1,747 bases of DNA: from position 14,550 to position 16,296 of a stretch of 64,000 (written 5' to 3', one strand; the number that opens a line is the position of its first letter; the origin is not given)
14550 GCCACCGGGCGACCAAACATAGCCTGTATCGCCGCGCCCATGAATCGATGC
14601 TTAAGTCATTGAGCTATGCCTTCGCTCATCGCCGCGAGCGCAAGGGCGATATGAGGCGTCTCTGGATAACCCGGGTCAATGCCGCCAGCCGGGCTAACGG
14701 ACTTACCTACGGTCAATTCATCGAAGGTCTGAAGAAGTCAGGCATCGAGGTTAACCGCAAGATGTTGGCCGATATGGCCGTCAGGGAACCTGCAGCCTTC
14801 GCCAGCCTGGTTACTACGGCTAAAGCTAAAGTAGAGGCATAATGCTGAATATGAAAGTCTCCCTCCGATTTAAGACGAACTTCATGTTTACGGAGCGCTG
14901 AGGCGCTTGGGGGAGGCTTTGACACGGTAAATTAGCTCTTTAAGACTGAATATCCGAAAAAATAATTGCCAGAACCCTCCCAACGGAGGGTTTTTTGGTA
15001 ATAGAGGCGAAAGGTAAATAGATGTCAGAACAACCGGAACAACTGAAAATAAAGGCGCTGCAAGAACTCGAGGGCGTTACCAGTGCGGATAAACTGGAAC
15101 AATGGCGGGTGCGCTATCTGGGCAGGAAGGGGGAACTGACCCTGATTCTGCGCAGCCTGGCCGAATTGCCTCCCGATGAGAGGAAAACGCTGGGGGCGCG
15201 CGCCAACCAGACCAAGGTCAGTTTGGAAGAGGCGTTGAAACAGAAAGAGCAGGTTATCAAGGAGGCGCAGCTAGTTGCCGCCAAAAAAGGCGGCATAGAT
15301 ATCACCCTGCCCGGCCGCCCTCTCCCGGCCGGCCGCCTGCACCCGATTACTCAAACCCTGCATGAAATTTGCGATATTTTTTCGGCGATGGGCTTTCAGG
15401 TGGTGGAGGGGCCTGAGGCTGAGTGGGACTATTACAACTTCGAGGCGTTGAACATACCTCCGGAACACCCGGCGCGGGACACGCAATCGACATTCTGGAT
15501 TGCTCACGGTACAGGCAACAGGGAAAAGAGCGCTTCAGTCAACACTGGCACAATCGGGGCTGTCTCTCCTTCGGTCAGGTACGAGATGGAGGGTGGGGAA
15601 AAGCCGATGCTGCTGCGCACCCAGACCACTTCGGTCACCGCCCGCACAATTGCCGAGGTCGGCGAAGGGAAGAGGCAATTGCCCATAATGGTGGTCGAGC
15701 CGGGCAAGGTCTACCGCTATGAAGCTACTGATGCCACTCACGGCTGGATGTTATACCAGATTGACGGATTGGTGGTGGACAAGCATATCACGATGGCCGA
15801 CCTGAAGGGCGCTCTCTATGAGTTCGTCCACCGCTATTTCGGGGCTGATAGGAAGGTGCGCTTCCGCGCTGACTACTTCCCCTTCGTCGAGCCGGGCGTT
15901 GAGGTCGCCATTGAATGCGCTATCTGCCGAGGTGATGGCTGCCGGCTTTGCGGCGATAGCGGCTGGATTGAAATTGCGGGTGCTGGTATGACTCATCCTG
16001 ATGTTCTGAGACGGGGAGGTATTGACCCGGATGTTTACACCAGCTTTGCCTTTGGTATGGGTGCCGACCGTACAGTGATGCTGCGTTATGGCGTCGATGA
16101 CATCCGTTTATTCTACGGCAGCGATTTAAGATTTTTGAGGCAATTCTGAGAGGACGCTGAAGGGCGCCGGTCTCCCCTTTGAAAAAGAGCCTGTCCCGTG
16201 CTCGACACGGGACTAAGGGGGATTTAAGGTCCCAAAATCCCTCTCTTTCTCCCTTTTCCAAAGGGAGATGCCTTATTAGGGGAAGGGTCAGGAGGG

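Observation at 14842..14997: pheM-like Phe leader peptide and four-segment attenuator between rplT and pheS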

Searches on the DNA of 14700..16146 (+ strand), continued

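Call 95: search_with_rna_model(model_id=R1, source=L179, start=7400, end=7900, max_evalue=1, show_alignments=1)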
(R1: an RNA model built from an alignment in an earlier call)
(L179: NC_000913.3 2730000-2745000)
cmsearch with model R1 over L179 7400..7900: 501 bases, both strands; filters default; matches with E-value up to 1: 2.
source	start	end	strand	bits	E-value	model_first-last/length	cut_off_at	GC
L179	7588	7725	+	23.6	1e-05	1-159/159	no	0.43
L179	7687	7806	-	12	0.009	1-159/159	no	0.46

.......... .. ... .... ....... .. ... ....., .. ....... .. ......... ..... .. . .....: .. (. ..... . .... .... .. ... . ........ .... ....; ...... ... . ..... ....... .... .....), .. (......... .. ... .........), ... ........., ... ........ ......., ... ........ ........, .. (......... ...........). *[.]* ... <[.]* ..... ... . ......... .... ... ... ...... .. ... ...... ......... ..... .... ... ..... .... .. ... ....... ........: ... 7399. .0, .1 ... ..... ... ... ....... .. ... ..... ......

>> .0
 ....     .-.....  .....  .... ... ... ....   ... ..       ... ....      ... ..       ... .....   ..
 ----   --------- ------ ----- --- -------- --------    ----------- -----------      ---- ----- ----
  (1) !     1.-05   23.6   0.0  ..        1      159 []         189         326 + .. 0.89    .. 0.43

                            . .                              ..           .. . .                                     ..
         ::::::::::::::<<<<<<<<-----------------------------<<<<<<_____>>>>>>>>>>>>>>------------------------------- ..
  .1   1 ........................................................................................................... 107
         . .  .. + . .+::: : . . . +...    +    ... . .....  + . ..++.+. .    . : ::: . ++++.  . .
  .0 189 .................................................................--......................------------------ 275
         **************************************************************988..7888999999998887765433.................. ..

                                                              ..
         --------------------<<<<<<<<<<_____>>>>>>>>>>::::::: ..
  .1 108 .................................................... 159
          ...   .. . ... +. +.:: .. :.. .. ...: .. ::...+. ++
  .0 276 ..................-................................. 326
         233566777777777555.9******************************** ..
